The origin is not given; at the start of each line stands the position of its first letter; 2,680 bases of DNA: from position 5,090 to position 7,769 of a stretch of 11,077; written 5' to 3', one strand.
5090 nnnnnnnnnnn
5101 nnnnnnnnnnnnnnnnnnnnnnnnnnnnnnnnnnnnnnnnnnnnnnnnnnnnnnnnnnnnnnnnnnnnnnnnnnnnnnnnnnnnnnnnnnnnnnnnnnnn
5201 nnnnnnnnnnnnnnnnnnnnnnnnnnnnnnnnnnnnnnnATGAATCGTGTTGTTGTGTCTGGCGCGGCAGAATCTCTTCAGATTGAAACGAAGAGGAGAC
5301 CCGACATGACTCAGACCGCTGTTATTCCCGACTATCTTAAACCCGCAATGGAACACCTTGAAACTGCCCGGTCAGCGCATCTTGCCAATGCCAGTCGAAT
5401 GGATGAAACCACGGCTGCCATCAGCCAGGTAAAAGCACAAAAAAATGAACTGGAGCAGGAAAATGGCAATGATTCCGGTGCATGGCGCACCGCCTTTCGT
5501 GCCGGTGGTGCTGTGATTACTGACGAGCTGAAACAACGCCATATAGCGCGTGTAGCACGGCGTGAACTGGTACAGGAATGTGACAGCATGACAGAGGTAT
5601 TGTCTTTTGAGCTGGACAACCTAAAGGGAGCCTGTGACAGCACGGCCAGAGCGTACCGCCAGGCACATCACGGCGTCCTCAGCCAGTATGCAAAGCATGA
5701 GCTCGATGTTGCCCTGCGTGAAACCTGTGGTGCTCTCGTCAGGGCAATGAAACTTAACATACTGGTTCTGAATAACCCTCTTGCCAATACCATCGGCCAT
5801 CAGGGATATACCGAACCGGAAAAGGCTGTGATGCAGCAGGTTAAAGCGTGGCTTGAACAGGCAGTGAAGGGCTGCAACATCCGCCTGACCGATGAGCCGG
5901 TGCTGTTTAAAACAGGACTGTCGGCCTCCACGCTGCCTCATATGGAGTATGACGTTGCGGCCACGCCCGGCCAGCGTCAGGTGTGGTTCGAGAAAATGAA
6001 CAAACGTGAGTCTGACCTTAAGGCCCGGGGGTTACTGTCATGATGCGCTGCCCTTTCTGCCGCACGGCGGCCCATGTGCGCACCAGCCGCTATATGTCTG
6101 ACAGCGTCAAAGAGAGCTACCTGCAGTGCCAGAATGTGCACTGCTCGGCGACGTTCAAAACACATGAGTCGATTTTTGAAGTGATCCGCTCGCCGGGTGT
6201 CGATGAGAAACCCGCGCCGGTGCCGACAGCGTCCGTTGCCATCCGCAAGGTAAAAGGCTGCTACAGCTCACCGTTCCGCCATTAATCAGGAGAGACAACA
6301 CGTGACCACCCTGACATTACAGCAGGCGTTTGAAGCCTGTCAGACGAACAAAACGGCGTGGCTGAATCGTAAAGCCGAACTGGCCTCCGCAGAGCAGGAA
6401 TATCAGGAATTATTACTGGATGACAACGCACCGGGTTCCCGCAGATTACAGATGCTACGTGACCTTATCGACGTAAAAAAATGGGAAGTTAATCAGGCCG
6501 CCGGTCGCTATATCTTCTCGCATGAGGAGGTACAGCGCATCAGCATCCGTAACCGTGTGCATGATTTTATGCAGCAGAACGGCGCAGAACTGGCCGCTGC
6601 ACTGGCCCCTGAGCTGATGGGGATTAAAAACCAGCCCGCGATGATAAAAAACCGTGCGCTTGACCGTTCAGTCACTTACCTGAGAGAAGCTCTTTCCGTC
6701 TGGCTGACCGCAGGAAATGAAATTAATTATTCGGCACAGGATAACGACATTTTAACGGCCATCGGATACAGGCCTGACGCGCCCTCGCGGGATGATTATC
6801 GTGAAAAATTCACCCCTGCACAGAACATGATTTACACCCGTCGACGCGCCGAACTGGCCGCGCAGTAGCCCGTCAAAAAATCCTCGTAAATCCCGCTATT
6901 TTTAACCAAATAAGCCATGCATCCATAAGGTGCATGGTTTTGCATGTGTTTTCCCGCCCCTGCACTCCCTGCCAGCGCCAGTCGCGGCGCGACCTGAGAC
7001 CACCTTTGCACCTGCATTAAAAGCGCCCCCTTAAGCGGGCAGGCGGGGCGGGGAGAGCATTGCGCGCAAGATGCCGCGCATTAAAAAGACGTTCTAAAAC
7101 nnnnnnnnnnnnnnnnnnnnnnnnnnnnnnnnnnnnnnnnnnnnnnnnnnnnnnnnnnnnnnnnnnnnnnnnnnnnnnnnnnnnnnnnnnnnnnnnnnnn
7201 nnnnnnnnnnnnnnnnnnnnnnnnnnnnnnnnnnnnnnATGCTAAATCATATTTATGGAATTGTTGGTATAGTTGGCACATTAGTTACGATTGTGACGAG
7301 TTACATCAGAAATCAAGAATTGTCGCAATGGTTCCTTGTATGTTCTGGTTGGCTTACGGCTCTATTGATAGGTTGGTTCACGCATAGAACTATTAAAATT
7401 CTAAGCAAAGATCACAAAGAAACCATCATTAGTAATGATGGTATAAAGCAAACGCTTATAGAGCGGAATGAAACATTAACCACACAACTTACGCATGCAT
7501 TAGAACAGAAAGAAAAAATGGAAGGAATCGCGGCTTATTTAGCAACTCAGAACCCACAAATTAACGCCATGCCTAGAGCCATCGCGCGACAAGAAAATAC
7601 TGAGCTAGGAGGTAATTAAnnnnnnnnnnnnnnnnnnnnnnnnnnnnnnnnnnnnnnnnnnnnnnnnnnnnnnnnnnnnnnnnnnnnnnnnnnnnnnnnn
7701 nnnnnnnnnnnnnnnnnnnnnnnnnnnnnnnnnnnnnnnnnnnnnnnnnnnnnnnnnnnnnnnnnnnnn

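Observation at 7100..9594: AT-rich three-gene cargo in the psu-to-int hotspot: candidate uncharacterised anti-phage system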

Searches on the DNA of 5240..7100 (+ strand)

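Call 56: search_dna_similar(query=window:5240-7100:+, collection=ecoli_genomes, mode=near, max_rows=12, rows=spread)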
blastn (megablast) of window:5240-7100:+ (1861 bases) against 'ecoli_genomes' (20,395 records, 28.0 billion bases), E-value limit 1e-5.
Records with a match: 72; places in all: 75; records where one place covers at least 80% of the query: 48.
Genomes with a match: 72 of 5426; with a place that covers at least 80% of the query: 48. Places per genome that has any: lowest 1, median 1, highest 2. On chromosomes: 75 places; on plasmids: 0.
Best place of each record, by identity: 90-95% 17; 80-90% 31; 60-80% 24.
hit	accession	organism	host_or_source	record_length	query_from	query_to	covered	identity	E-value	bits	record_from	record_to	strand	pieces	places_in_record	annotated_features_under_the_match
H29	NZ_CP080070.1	Escherichia coli strain 19SZHZ713Rt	Homo sapiens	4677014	1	1831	98%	90.3%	0e+0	2396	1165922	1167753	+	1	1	hypothetical protein | phage polarity suppression protein | ogr/Delta-like zinc finger family protein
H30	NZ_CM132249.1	Escherichia coli strain 23AR0998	Homo sapiens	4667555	1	1834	99%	90.1%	0e+0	2385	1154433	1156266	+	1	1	hypothetical protein | phage polarity suppression protein | ogr/Delta-like zinc finger family protein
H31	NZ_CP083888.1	Escherichia coli strain NDM1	Homo sapiens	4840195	1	1831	98%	90.2%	0e+0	2385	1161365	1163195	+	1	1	glycoprotein 3 | phage polarity suppression protein | ogr/Delta-like zinc finger family protein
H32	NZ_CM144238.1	Escherichia coli strain KK19-02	Homo sapiens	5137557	1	1827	98%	90.0%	0e+0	2359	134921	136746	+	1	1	glycoprotein 3 | phage polarity suppression protein | ogr/Delta-like zinc finger family protein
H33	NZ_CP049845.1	Escherichia coli strain UPEC-245U/190328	Homo sapiens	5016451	1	1828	98%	89.6%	0e+0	2318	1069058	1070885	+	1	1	hypothetical protein | phage polarity suppression protein | ogr/Delta-like zinc finger family protein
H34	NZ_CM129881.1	Escherichia coli strain MB07011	seawater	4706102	1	1828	98%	89.3%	0e+0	2296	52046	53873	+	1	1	glycoprotein 3 | phage polarity suppression protein | ogr/Delta-like zinc finger family protein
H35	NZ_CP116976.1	Escherichia coli strain CUVM53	Sus scrofa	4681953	1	1832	98%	88.1%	0e+0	2170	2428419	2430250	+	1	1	hypothetical protein | phage polarity suppression protein | ogr/Delta-like zinc finger family protein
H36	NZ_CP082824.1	Escherichia coli strain SCAID URN1-2021 (19/278)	Homo sapiens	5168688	244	1828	85%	73.2%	7e-147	531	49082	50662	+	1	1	phage polarity suppression protein | glycoprotein 3 | ogr/Delta-like zinc finger family protein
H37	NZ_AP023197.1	Escherichia coli strain TUM18780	Homo sapiens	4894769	1005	1828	44%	78.5%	2e-146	529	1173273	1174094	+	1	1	phage polarity suppression protein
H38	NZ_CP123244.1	Escherichia coli strain YZMc3-1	chicken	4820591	1005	1828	44%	78.5%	2e-146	529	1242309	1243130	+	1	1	phage polarity suppression protein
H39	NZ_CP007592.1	Escherichia coli O157:H16 strain Santai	duck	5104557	1017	1828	44%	78.7%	2e-146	529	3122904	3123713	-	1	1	phage polarity suppression protein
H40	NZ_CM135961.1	Escherichia coli strain YZ3E2001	Chicken feces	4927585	1226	1828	32%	80.4%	2e-122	449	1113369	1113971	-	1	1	phage polarity suppression protein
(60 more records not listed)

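Call 57: get_annotated_region(hit=H29, flank=6000)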
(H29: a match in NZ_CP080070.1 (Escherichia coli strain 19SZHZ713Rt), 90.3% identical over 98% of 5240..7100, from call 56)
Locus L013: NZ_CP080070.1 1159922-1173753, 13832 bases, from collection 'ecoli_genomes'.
description: Escherichia coli strain 19SZHZ713Rt chromosome, complete genome
organism: Escherichia coli strain 19SZHZ713Rt (NCBI taxid 562)
replicon: chromosome; assembly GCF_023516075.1
host: Homo sapiens; source: Human feces; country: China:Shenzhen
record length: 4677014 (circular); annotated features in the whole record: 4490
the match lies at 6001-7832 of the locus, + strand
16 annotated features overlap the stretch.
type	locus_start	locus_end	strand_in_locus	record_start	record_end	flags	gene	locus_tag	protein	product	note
CDS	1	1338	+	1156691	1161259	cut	ypjA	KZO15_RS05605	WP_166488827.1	adhesin-like autotransporter YpjA/EhaD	-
CDS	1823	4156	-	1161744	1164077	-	-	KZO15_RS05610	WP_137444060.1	primase-helicase zinc-binding domain-containing protein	-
CDS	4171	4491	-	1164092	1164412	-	-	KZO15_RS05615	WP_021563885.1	DUF5375 domain-containing protein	-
CDS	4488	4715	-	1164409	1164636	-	-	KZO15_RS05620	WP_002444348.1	hypothetical protein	-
CDS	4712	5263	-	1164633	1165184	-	-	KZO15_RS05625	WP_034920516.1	host cell division inhibitor Icd-like protein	-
CDS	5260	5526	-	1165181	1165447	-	-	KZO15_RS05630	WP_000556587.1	helix-turn-helix transcriptional regulator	-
CDS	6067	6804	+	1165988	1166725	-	-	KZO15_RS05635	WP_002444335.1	hypothetical protein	-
CDS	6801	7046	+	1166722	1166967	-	-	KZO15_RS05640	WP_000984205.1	ogr/Delta-like zinc finger family protein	-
CDS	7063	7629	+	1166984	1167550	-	-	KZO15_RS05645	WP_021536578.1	phage polarity suppression protein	-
CDS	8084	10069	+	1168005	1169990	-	-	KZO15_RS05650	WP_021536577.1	ATP-binding protein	-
CDS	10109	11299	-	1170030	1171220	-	-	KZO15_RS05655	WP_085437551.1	integrase domain-containing protein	-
tmRNA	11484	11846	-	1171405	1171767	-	ssrA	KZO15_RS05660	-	transfer-messenger RNA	-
CDS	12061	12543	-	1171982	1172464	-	smpB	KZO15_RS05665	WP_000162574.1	SsrA-binding protein SmpB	-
CDS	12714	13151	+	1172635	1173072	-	ratA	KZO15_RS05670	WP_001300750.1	type II toxin-antitoxin system toxin RatA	-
CDS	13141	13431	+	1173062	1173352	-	yfjF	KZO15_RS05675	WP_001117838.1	RnfH family protein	-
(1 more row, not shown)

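Call 58: get_annotated_region(hit=H32, flank=6000)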
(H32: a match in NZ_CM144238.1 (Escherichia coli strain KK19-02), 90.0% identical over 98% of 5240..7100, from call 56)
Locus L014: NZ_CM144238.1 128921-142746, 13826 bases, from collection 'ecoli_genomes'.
description: Escherichia coli strain KK19-02 chromosome, whole genome shotgun sequence
organism: Escherichia coli strain KK19-02 (NCBI taxid 562)
replicon: chromosome; assembly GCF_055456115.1
host: Homo sapiens; source: stool; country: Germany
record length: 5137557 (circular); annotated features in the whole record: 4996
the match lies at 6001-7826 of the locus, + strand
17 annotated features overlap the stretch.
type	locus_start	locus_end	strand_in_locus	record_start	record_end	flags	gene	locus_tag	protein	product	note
CDS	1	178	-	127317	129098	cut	-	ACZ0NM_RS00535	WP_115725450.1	YopB/SseC family type III secretion system translocon subunit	-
CDS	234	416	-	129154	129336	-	-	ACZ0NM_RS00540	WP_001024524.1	hypothetical protein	-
CDS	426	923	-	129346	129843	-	-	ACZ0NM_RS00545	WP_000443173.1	SycD/LcrH family type III secretion system chaperone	-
CDS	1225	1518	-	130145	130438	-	yicS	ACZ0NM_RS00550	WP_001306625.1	protein YicS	-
CDS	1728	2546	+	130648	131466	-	nlpA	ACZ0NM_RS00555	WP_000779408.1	lipoprotein NlpA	-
CDS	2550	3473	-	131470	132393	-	yicL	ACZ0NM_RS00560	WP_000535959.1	carboxylate/amino acid/amine transporter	-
CDS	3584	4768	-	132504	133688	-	setC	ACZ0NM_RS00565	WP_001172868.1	sugar efflux transporter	-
CDS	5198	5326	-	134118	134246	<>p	rhuM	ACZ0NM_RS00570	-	RhuM family protein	incomplete; partial in the middle of a contig; missing N-terminus and C-terminus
CDS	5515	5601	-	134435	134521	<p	-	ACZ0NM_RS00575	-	helix-turn-helix transcriptional regulator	incomplete; partial in the middle of a contig; missing C-terminus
CDS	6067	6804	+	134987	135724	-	-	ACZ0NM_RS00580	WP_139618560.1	glycoprotein 3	-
CDS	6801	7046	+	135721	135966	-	-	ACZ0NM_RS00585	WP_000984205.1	ogr/Delta-like zinc finger family protein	-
CDS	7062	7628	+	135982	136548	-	-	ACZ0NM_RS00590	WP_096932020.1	phage polarity suppression protein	-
CDS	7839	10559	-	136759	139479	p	-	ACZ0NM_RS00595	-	SIR2 family protein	internal stop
CDS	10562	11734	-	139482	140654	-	-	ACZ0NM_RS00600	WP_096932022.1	tyrosine-type recombinase/integrase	-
tRNA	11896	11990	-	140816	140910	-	-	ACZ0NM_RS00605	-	tRNA-Sec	-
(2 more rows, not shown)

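Call 59: get_annotated_region(hit=H35, flank=6000)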
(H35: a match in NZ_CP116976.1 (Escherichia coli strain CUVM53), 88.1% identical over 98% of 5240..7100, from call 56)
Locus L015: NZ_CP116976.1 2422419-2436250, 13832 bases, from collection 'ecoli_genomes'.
description: Escherichia coli strain CUVM53 chromosome, complete genome
organism: Escherichia coli strain CUVM53 (NCBI taxid 562)
replicon: chromosome; assembly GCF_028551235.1
host: Sus scrofa; source: feces; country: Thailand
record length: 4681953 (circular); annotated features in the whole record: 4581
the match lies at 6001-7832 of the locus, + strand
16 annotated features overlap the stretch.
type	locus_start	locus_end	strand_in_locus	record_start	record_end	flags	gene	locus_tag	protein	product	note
CDS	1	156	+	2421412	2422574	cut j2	-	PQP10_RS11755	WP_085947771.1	IS3-like element IS3 family transposase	programmed frameshift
CDS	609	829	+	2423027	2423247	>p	-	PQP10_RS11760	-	relaxase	frameshifted; incomplete; partial in the middle of a contig; missing C-terminus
CDS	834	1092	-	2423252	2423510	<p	-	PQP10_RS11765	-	Arm DNA-binding domain-containing protein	frameshifted; internal stop; incomplete; partial in the middle of a contig; missing C-terminus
CDS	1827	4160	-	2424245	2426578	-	-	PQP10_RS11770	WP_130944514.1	primase-helicase zinc-binding domain-containing protein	-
CDS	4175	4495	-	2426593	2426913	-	-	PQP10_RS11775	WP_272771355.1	DUF5375 domain-containing protein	-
CDS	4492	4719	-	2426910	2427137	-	-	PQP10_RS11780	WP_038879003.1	hypothetical protein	-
CDS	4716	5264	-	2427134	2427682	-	-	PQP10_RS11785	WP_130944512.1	host cell division inhibitor Icd-like protein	-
CDS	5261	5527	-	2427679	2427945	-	-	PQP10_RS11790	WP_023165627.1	helix-turn-helix transcriptional regulator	-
CDS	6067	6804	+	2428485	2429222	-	-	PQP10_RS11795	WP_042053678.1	hypothetical protein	-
CDS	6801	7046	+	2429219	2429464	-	-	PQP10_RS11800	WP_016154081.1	ogr/Delta-like zinc finger family protein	-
CDS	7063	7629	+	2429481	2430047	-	-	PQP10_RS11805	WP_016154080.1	phage polarity suppression protein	-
CDS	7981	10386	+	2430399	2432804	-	-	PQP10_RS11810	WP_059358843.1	SIR2 family protein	-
CDS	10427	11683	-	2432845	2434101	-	-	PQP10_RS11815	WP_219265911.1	tyrosine-type recombinase/integrase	-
tRNA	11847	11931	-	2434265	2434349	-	-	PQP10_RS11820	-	tRNA-Leu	-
CDS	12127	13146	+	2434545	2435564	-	ahr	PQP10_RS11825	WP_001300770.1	NADPH-dependent aldehyde reductase Ahr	-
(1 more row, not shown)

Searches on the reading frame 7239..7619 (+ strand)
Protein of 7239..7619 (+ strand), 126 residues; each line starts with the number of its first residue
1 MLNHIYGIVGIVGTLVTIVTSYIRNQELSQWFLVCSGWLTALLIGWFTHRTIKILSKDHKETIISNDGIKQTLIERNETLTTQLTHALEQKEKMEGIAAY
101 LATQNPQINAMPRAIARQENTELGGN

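Call 4: search_protein_families(library=pfam, proteins=[window:7239-7619:+], max_evalue=1)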
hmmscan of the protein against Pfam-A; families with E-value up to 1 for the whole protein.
window:7239-7619:+ (126 aa): 3 families
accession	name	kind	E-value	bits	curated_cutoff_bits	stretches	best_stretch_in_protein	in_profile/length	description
PF04138.20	GtrA_DPMS_TM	-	0.007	17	26.1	1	6-52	2-50/117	GtrA/DPMS, transmembrane domain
PF07613.16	DUF1576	-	0.11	12.5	25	1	14-68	108-162/178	Protein of unknown function (DUF1576)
PF12095.13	CRR7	-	0.27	12.1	25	1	54-106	14-66/84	Protein CHLORORESPIRATORY REDUCTION 7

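Call 5: search_protein_families(library=padloc, proteins=[window:7239-7619:+], max_evalue=1)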
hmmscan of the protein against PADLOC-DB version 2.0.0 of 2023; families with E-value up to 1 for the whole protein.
window:7239-7619:+ (126 aa): 1 family
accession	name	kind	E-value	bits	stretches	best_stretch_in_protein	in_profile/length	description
PDLC03001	gop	-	5.7e-73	241.2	1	1-126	1-126/126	-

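Call 6: search_protein_families(library=ncbifam, proteins=[window:7239-7619:+], max_evalue=1)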
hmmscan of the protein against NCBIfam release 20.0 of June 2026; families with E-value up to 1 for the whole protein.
window:7239-7619:+ (126 aa): 1 family
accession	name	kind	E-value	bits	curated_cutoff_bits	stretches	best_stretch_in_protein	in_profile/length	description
NF041635.1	STM3941_fam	subfamily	0.0036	17.2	40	1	14-71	14-72/157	STM3941 family protein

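Call 7: search_protein_families(library=phrogs, proteins=[window:7239-7619:+], max_evalue=1)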
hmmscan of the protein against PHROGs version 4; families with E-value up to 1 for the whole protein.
window:7239-7619:+ (126 aa): 4 families
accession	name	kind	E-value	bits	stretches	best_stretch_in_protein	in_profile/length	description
phrog_18358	-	unknown function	0.1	11.5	1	39-118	11-92/904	-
phrog_89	-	lysis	0.14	13.2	1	39-92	11-64/143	Rz-like spanin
phrog_920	-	lysis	0.16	12.5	1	25-61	28-64/67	holin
phrog_2272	-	unknown function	0.29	11.9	1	6-48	69-107/148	-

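Call 65: list_cluster_members(proteins=[window:7239-7619:+, window:7621-8685:+, window:8709-9503:-])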
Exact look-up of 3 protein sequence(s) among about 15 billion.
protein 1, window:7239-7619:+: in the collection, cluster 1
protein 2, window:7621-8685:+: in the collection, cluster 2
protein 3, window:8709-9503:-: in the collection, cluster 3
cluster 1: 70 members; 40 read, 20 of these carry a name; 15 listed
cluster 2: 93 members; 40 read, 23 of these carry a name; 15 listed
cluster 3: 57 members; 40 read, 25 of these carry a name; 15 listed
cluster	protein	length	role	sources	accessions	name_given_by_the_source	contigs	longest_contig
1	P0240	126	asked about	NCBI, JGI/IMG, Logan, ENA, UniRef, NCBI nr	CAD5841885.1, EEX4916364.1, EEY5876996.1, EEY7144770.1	protein gop [Escherichia coli] | hypothetical protein | protein gop n=2 Tax=Escherichia coli TaxID=562 RepID=UPI0010803621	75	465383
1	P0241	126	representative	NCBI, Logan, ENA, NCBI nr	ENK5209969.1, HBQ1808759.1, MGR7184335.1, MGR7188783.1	protein gop [Klebsiella aerogenes]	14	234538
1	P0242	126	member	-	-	TPA_asm: protein gop [Salmonella enterica] | hypothetical protein | Protein gop n=3 Tax=Salmonella enterica TaxID=28901 RepID=A0A6W0BVJ0_SALER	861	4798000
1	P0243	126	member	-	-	protein gop [Salmonella enterica] | Protein gop n=1 Tax=Salmonella enterica TaxID=28901 RepID=A0A5Y9PBA1_SALER | hypothetical protein [Salmonella enterica]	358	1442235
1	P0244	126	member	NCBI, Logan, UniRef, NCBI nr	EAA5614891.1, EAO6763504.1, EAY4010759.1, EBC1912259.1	protein gop [Salmonella enterica] | protein gop n=1 Tax=Enterobacteriaceae TaxID=543 RepID=UPI000D574097 | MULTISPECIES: protein gop [Enterobacteriaceae]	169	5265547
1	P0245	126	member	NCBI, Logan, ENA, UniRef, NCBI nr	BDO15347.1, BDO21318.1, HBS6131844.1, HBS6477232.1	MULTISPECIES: protein gop [Klebsiella pneumoniae complex] | Protein gop n=4 Tax=Klebsiella pneumoniae complex TaxID=3390273 RepID=A0A7H0EKH5_KLEVA | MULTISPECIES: protein gop [Klebsiella]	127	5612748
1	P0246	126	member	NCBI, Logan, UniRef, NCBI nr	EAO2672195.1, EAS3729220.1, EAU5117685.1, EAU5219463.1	protein gop [Salmonella enterica] | protein gop n=1 Tax=Salmonella enterica TaxID=28901 RepID=UPI00109DC263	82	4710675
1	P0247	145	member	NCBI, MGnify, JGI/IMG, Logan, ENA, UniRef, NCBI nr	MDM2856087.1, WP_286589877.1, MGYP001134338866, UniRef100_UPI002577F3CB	protein gop [Citrobacter sp. Cpo071] | CR=1 FL=1 | protein gop n=2 Tax=Enterobacterales TaxID=91347 RepID=UPI002577F3CB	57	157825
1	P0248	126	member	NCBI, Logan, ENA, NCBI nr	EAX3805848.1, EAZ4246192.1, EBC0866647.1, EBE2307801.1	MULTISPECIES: protein gop [Enterobacteriaceae]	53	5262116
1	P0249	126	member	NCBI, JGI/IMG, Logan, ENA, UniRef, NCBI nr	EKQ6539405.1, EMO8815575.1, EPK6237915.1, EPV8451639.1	TPA: protein gop [Klebsiella michiganensis] | protein gop n=1 Tax=Klebsiella michiganensis TaxID=1134687 RepID=UPI000467FAF9 | protein gop [Klebsiella michiganensis]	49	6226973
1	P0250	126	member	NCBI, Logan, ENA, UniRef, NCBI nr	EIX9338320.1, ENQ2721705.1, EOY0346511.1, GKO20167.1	protein gop [Klebsiella pneumoniae] | protein gop n=1 Tax=Klebsiella pneumoniae TaxID=573 RepID=UPI000E3BCA72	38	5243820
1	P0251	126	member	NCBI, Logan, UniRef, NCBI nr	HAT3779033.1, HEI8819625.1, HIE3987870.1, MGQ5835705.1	protein gop [Serratia marcescens] | protein gop n=1 Tax=Serratia marcescens TaxID=615 RepID=UPI001378187F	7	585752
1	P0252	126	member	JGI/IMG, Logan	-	hypothetical protein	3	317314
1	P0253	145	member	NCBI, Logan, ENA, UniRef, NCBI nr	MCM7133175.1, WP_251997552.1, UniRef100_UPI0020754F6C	GtrA family protein [Enterobacter sp. 146F3] | GtrA family protein n=1 Tax=Enterobacter sp. 146F3 TaxID=3077755 RepID=UPI0020754F6C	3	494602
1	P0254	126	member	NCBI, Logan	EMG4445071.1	protein gop [Salmonella enterica]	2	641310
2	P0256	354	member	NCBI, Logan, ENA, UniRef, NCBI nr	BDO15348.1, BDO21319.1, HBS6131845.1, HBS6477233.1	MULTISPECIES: beta family protein [Klebsiella pneumoniae complex] | Beta family protein n=2 Tax=Klebsiella pneumoniae complex TaxID=3390273 ... | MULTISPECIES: beta family protein [Klebsiella]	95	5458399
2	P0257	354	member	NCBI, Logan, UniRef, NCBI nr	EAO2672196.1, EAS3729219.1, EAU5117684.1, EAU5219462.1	protein beta [Salmonella enterica] | beta family protein n=1 Tax=Salmonella enterica TaxID=28901 RepID=UPI00109D97AE | beta family protein [Salmonella enterica]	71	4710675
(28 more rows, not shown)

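Call 79: find_encoding_contigs(protein=P0256, flank=3000, max_places=2)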
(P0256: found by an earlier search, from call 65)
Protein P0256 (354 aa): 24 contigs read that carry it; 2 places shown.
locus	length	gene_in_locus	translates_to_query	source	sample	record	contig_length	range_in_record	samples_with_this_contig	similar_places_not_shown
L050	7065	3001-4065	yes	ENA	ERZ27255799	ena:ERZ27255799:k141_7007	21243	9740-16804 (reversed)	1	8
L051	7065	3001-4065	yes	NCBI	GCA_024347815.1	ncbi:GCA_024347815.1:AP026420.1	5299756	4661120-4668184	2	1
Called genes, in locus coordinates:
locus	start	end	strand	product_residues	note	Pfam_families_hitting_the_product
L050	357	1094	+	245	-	-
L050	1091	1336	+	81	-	PF04606:Ogr_Delta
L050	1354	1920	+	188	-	PF07455:Psu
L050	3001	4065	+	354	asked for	PF14350:Beta_protein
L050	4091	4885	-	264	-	PF26915:Phage_P4_cII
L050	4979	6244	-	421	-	PF13356:Arm-DNA-bind_3, PF22022:Phage_int_M, PF00589:Phage_integrase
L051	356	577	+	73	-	-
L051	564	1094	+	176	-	-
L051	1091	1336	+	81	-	PF04606:Ogr_Delta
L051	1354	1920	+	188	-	PF07455:Psu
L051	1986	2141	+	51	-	-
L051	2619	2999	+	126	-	-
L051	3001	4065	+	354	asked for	PF14350:Beta_protein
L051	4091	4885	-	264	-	PF26915:Phage_P4_cII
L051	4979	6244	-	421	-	PF13356:Arm-DNA-bind_3, PF22022:Phage_int_M, PF00589:Phage_integrase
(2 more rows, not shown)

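Call 80: find_encoding_contigs(protein=P0257, flank=3000, max_places=2)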
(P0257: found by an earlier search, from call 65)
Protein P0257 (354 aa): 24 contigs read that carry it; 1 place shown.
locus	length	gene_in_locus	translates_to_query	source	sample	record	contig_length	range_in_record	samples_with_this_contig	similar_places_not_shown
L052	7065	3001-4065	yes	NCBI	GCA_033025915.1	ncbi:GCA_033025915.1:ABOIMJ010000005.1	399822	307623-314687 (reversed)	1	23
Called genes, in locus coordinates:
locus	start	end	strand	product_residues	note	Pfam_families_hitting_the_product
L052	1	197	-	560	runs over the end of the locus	PF07655:Secretin_N_2, PF00263:Secretin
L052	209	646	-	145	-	PF07419:PilM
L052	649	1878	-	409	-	PF10671:TcpQ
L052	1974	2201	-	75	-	-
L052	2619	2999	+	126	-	-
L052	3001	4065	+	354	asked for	PF14350:Beta_protein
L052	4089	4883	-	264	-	PF26915:Phage_P4_cII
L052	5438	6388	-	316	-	PF04754:Transposase_31, PF27070:HTH_Rpn_C (weak)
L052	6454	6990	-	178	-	PF00436:SSB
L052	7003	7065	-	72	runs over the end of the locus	-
